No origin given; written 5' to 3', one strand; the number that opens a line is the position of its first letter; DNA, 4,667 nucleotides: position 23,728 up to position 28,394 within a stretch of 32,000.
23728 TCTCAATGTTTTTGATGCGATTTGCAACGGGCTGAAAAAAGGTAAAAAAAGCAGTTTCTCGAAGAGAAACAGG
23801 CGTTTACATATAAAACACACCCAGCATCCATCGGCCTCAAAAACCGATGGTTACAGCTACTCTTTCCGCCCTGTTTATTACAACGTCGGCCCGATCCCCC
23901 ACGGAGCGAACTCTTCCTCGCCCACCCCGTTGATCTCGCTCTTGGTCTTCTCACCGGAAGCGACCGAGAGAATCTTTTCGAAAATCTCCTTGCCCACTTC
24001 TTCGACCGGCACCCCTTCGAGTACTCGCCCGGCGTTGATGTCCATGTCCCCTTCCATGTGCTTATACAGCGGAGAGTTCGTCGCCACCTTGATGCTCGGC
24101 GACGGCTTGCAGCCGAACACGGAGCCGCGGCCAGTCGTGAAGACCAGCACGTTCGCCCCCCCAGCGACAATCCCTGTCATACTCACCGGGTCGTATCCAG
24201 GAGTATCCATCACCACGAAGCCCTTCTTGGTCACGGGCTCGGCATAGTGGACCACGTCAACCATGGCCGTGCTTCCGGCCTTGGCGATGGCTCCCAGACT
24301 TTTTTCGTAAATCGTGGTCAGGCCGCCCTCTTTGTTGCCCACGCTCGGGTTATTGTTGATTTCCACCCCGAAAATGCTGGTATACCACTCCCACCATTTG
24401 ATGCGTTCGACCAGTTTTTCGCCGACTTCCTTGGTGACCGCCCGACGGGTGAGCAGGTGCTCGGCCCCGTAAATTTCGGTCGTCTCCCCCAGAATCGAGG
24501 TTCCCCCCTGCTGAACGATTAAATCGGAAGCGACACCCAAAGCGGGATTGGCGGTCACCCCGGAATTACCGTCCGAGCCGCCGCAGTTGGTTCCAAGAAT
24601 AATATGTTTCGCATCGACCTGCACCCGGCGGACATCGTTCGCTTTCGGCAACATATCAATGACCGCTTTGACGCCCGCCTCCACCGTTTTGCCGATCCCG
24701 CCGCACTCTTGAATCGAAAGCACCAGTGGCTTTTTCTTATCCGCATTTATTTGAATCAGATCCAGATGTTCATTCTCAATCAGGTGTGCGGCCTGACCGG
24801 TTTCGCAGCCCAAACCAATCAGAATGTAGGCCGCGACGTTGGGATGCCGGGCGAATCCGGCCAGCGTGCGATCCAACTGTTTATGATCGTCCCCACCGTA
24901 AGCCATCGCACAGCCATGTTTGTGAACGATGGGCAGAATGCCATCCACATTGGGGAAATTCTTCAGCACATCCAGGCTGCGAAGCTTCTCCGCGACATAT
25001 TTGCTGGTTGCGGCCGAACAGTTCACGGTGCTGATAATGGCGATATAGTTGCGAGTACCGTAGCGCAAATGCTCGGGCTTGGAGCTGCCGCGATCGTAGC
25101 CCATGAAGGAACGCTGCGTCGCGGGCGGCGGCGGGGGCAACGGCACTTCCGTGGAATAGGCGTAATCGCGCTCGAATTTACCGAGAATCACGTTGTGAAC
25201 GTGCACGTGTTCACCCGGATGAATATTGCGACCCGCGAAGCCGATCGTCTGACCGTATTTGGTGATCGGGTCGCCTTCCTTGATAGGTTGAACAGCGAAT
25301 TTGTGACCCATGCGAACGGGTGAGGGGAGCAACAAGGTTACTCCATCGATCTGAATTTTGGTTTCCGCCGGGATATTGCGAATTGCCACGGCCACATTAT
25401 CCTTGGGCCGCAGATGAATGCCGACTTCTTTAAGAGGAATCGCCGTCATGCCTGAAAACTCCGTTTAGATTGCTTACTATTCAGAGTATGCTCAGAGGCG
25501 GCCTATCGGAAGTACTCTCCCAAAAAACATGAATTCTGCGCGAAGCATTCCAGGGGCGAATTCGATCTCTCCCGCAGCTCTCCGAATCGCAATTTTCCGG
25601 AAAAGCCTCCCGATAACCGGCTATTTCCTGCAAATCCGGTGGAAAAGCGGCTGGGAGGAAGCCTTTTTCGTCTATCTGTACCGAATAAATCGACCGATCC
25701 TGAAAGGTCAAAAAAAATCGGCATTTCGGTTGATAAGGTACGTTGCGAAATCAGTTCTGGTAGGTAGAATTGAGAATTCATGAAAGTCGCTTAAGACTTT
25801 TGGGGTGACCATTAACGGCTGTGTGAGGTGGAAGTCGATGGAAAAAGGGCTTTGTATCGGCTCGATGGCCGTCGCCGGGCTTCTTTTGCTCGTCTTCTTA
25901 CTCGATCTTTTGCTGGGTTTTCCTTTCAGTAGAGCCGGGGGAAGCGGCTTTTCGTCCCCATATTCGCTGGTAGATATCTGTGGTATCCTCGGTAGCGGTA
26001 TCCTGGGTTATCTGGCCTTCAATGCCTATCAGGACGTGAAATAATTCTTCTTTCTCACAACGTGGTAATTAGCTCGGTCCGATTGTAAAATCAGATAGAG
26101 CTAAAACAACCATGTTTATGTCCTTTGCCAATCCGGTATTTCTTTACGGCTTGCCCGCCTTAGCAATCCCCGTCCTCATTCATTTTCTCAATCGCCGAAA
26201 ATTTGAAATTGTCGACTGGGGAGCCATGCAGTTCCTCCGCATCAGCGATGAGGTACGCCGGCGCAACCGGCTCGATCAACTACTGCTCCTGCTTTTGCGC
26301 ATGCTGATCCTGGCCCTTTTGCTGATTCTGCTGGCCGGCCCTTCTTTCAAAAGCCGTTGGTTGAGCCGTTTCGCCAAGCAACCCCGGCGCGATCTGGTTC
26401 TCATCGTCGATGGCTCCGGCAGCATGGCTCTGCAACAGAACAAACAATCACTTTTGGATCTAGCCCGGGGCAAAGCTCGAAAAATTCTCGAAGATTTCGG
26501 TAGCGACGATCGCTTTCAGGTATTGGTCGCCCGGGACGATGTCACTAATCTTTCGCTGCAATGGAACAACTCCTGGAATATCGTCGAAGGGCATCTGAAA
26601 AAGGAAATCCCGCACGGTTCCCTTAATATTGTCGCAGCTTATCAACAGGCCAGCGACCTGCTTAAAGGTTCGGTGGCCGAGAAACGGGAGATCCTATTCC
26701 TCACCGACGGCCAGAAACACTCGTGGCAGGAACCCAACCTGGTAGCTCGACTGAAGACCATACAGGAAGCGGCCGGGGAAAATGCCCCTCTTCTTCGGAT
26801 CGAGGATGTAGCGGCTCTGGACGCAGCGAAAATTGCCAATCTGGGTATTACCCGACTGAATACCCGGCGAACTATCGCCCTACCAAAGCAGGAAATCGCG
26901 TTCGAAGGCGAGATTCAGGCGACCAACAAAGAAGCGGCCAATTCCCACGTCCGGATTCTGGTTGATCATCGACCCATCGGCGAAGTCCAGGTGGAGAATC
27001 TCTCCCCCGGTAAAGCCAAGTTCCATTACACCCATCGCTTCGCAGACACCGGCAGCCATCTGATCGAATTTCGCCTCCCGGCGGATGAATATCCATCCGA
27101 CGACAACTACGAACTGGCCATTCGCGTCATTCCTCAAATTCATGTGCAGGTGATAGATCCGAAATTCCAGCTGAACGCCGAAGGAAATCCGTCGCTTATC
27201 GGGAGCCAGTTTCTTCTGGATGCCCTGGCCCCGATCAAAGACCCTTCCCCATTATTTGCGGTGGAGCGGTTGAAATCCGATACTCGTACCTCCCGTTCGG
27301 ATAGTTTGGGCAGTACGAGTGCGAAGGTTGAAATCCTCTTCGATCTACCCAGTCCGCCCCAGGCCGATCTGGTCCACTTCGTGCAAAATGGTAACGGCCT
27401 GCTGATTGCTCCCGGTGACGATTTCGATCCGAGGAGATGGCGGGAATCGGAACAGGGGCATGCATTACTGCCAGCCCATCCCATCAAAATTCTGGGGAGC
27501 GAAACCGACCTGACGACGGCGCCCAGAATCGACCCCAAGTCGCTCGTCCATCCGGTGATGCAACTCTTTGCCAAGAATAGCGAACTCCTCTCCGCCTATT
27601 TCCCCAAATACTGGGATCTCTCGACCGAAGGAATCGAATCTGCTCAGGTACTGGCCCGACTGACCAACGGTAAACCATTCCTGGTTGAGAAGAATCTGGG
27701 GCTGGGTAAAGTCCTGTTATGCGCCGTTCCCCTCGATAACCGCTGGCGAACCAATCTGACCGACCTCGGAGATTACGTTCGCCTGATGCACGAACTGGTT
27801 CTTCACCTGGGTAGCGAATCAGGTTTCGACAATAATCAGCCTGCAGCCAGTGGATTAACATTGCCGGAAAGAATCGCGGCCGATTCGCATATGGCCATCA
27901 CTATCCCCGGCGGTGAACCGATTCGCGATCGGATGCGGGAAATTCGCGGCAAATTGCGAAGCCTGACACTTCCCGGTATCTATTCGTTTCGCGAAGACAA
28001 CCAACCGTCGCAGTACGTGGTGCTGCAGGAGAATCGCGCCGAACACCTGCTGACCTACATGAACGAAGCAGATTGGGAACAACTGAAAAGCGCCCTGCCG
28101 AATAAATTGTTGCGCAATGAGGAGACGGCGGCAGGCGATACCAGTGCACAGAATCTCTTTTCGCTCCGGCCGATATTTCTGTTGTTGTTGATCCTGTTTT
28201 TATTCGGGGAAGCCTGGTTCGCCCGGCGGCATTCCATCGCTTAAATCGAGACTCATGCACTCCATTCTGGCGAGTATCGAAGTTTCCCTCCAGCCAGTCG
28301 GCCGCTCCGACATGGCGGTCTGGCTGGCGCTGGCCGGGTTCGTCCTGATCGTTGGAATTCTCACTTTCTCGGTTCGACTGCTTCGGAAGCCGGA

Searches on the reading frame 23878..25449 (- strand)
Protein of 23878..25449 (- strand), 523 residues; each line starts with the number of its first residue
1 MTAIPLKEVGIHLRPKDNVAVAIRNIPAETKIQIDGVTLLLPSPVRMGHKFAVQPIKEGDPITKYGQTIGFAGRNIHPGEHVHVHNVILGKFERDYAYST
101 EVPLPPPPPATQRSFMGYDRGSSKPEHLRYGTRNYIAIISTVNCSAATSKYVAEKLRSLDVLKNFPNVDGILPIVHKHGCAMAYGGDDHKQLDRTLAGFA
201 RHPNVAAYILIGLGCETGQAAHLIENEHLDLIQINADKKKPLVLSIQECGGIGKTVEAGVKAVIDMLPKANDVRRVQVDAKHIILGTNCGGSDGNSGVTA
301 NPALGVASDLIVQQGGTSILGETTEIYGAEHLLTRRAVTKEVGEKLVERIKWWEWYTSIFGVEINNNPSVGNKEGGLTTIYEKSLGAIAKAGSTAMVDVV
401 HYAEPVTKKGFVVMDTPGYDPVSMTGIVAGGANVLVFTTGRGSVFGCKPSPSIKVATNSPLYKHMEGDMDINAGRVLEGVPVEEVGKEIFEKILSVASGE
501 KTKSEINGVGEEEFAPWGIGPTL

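Call 22: search_protein_families(library=ncbifam, proteins=[window:23878-25449:-], max_evalue=0.1)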
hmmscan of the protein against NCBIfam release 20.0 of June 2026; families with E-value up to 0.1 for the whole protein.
window:23878-25449:- (523 aa): 1 family
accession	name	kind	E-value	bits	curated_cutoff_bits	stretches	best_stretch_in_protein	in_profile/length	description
TIGR03248.1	galactar-dH20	equivalog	2.2e-104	349.7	730.85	1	11-505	3-490/507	galactarate dehydratase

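Call 102: search_protein_families(library=pfam, proteins=[window:23878-25449:-], max_evalue=0.001)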
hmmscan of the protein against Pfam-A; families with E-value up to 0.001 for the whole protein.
window:23878-25449:- (523 aa): 3 families
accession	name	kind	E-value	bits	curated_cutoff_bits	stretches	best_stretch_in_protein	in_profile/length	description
PF20629.2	GD_AH_C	-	6.2e-99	330.7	26.8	1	281-520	2-240/242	D-galactarate/Altronate dehydratase, C-terminal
PF04295.18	GD_AH_second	-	4.8e-36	124.3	27.3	1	128-271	7-136/136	D-galactarate dehydratase/Altronate hydrolase, second domain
PF08666.17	SAF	-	2.3e-09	38.1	21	1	17-87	1-62/63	SAF domain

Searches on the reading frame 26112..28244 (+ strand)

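Call 22: search_protein_families(library=ncbifam, proteins=[window:26112-28244:+], max_evalue=0.1)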
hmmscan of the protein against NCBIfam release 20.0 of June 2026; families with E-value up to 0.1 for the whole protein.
window:26112-28244:+ (710 aa): 3 families
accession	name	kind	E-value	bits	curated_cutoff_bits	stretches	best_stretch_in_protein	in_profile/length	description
TIGR02226.1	two_anch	domain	4.5e-20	71.7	23.05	1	3-81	1-80/82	N-terminal double-transmembrane domain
TIGR02442.1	Cob-chelat-sub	hypoth_equivalog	0.0006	18.4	779.45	1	94-220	474-602/641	putative cobaltochelatase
TIGR03788.1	marine_srt_targ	equivalog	0.0015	17.1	551.65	1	87-200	266-379/629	marine proteobacterial sortase target protein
